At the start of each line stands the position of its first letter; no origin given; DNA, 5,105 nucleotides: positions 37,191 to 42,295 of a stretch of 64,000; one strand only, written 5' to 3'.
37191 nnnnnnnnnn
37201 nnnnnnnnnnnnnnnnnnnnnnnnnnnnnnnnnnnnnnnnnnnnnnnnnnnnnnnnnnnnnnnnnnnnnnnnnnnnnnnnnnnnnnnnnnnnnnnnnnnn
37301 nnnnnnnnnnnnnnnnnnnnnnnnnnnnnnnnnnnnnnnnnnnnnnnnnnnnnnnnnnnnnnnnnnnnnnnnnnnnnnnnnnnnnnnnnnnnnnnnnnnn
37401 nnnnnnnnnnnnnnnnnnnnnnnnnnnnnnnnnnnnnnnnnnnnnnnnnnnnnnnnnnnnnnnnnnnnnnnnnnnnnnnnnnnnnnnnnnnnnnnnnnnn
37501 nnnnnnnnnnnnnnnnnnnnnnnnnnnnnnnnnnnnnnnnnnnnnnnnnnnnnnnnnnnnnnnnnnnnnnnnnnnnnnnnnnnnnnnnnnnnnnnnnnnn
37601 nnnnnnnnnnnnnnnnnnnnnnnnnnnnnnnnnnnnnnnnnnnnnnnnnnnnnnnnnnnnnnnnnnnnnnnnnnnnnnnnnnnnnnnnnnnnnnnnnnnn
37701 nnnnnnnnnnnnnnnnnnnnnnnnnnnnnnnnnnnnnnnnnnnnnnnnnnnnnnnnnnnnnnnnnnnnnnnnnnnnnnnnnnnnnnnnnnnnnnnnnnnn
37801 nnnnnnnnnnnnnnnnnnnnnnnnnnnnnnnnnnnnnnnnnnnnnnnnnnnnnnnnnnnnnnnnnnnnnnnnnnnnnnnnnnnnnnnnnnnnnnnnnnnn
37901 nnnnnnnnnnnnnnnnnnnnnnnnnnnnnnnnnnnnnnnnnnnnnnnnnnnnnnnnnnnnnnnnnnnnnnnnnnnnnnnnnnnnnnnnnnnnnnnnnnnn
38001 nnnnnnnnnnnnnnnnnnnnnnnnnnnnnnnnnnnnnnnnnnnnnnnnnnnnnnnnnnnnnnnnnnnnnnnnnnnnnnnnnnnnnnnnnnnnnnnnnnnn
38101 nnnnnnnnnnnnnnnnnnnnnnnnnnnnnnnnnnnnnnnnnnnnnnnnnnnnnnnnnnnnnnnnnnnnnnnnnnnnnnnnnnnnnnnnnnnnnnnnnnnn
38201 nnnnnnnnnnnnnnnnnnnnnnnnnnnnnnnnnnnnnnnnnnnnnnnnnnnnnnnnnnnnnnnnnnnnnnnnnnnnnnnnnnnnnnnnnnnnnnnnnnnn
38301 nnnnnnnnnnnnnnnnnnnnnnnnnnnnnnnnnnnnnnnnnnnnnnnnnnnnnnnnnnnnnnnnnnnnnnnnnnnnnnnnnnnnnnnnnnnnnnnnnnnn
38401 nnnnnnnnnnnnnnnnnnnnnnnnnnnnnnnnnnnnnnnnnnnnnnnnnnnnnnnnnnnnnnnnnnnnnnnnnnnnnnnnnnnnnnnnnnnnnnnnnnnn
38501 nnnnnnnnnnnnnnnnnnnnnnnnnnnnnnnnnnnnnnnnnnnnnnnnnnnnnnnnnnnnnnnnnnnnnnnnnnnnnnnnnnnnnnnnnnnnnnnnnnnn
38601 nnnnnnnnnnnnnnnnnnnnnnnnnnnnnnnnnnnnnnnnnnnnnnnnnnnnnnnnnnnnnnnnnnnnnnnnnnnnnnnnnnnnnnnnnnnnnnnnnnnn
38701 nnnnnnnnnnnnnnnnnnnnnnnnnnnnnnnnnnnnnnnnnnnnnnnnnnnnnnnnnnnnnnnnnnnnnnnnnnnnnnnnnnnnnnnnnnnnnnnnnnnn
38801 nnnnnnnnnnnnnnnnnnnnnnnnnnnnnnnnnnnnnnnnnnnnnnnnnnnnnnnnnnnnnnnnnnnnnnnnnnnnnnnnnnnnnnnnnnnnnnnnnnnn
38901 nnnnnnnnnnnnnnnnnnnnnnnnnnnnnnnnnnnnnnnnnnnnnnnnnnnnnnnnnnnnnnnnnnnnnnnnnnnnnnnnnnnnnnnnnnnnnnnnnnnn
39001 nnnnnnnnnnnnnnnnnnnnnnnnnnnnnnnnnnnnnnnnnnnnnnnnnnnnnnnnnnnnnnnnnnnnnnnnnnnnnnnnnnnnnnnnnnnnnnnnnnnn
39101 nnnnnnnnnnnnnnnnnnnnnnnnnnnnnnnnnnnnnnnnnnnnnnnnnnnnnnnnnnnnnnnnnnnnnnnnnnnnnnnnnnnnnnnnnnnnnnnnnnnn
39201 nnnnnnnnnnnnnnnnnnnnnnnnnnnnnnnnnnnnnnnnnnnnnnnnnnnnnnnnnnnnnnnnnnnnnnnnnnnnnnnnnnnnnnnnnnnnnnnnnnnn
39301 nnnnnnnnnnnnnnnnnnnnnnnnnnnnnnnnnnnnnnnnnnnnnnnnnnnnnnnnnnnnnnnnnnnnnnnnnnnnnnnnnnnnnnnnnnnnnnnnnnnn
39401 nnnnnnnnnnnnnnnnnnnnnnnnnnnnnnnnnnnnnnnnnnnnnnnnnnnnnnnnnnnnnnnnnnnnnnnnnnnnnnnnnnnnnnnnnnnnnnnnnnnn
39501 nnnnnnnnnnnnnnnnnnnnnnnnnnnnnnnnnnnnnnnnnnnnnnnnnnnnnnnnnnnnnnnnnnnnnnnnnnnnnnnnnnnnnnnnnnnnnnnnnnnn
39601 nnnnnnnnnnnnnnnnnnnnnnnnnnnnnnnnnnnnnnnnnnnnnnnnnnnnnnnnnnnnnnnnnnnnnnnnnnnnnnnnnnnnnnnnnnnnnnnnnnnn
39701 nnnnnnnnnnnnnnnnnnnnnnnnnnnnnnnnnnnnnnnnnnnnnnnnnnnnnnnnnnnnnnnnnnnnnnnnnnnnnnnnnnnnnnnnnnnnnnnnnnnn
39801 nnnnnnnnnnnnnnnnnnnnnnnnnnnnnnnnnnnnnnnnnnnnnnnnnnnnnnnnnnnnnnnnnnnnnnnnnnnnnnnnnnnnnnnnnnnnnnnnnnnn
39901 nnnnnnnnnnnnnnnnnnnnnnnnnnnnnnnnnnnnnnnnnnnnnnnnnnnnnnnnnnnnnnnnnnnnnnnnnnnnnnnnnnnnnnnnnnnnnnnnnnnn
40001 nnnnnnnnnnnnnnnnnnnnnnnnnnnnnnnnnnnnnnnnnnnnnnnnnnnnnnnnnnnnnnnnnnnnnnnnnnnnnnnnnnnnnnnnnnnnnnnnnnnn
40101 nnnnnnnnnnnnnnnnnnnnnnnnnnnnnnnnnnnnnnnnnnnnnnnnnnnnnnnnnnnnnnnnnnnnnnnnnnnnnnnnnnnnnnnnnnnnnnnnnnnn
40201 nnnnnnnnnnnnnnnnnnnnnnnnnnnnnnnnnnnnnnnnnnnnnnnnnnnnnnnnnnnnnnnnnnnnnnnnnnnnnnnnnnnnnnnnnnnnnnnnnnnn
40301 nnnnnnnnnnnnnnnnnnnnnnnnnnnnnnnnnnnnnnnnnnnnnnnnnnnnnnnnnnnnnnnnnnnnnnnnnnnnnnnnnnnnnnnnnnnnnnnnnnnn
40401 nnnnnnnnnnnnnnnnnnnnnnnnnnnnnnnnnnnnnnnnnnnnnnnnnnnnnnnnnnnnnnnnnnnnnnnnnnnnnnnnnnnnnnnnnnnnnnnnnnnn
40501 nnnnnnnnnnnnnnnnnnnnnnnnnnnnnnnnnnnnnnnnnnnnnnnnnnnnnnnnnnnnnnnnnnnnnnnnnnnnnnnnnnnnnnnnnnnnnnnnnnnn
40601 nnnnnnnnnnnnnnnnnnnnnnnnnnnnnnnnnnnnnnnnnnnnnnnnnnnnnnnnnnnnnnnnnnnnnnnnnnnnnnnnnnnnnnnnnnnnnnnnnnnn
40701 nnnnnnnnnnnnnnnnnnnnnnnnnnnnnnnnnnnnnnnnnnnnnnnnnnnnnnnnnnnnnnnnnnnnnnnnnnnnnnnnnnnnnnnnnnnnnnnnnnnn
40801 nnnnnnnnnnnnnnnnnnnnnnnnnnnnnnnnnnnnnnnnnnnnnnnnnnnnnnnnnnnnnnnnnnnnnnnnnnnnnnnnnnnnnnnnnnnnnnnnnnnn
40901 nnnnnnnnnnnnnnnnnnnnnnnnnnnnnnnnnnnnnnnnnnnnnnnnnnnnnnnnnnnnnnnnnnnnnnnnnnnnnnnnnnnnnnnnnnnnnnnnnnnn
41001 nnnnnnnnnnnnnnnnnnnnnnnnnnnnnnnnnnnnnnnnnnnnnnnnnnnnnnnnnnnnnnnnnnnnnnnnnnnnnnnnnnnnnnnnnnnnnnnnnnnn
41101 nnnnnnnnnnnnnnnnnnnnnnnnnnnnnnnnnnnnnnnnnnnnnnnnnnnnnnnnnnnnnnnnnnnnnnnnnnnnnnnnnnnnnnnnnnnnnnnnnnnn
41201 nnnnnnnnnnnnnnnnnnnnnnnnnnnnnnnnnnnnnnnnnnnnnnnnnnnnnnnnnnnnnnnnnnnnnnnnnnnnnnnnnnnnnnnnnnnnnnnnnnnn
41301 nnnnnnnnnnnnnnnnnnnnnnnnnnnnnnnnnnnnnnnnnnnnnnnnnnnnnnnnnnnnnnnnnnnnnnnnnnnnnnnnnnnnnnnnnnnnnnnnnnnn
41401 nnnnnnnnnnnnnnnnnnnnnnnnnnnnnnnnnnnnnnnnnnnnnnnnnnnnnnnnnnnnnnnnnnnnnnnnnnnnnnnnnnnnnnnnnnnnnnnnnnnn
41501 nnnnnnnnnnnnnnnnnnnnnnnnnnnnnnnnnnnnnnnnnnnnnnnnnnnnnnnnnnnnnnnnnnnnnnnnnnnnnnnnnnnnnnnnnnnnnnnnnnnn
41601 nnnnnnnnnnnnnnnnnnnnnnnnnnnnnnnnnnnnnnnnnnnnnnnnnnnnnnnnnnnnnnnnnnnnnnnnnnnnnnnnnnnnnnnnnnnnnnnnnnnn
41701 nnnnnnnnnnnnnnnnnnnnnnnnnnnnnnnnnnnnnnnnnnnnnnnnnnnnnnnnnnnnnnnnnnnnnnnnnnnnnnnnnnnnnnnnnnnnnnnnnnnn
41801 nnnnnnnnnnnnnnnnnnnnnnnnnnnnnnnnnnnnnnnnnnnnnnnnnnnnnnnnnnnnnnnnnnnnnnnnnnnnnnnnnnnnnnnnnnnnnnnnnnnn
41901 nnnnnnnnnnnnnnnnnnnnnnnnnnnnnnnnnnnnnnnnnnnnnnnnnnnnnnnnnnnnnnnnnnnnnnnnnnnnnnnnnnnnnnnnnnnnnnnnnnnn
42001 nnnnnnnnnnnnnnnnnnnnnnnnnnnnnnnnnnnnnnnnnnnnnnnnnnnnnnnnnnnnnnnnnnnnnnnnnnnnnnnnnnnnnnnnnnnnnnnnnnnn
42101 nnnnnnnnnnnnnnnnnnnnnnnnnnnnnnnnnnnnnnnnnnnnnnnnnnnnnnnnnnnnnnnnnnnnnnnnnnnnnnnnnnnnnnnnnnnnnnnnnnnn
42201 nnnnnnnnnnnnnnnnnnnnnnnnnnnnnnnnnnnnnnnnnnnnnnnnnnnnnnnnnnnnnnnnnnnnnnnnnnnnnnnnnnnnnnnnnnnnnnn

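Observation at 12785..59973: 47-kb insertion that rebuilds its target gene by replacing the 5' end of the LMW-PTP gene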

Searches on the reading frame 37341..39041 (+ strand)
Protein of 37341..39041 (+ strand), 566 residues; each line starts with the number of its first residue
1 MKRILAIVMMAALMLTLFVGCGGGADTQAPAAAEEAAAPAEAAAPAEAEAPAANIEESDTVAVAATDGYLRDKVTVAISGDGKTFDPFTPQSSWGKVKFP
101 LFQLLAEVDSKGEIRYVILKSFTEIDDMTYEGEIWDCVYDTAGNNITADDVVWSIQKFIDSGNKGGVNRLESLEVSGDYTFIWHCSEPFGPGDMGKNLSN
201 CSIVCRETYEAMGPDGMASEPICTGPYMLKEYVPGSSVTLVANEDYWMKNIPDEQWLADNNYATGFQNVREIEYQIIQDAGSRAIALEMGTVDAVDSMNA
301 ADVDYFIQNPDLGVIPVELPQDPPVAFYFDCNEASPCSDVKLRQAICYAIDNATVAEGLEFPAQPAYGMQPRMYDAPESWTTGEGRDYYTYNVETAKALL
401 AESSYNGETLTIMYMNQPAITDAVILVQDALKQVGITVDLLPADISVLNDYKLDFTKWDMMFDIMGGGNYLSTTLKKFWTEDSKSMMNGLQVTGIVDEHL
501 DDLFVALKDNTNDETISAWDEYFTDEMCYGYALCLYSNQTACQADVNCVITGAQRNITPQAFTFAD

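Call 11: search_protein_families(library=pfam, proteins=[window:37341-39041:+], max_evalue=0.01)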
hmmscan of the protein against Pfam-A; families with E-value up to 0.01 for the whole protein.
window:37341-39041:+ (566 aa): 2 families
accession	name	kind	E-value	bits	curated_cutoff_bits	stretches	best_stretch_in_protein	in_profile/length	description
PF00496.27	SBP_bac_5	-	1.3e-51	176.3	32.4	1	124-468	13-349/368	Bacterial extracellular solute-binding proteins, family 5 Middle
PF24381.1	DUF7537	-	0.0032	17.5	31.7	1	10-76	5-67/258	Family of unknown function (DUF7537)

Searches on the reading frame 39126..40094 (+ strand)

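Call 11: search_protein_families(library=pfam, proteins=[window:39126-40094:+], max_evalue=0.01)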
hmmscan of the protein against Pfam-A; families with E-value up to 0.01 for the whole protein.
window:39126-40094:+ (322 aa): 2 families
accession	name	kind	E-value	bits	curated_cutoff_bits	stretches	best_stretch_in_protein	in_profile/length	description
PF00528.27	BPD_transp_1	-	6.1e-42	143.9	26.4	1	114-305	1-183/184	Binding-protein-dependent transport system inner membrane component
PF19300.4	BPD_transp_1_N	-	5.6e-15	56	23.8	1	1-102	1-113/114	Binding-prot-dependent transport system membrane comp, N-term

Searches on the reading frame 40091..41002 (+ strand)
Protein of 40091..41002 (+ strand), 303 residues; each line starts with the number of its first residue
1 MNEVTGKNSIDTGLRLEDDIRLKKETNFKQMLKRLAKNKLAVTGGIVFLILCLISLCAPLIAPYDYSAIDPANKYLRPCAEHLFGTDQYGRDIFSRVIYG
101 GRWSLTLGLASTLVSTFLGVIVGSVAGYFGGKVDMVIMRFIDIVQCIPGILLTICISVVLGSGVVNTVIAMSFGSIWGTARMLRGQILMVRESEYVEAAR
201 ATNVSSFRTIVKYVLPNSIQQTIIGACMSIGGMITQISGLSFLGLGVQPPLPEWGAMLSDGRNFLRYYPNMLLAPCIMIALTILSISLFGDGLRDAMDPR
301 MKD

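Call 12: search_protein_families(library=pfam, proteins=[window:40091-41002:+], max_evalue=0.001)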
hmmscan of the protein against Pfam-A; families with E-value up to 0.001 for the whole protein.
window:40091-41002:+ (303 aa): 2 families
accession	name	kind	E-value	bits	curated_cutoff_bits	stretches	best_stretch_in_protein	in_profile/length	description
PF00528.27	BPD_transp_1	-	4.2e-36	124.8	26.4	1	119-302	1-183/184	Binding-protein-dependent transport system inner membrane component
PF12911.12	OppC_N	-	5.3e-15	55.5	23.9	1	28-78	3-53/53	N-terminal TM domain of oligopeptide transport permease C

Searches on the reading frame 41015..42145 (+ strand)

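Call 12: search_protein_families(library=pfam, proteins=[window:41015-42145:+], max_evalue=0.001)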
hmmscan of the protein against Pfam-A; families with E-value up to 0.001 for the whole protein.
window:41015-42145:+ (376 aa): 7 families
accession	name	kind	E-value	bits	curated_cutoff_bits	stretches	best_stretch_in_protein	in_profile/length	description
PF00005.33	ABC_tran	-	2.4e-30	106.4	25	1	68-226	2-137/137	ABC transporter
PF08352.17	oligo_HPY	-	6.1e-21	75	27.1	1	277-341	1-65/65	Oligopeptide/dipeptide transporter, C-terminal region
PF13304.12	AAA_21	-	2.9e-08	34.6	27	1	188-261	228-303/304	AAA domain, putative AbiEii toxin, Type IV TA system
PF02463.25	SMC_N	-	9.5e-05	22.4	40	1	81-271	28-212/220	RecF/RecN/SMC N terminal domain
PF13401.12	AAA_22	-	0.00026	21.8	27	1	80-254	8-121/130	AAA domain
PF13191.12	AAA_16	-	0.00067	20.6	32.6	0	76-108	23-55/167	AAA ATPase domain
PF05621.17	TniB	-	0.00089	19.2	22.4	0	53-99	9-57/189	Bacterial TniB protein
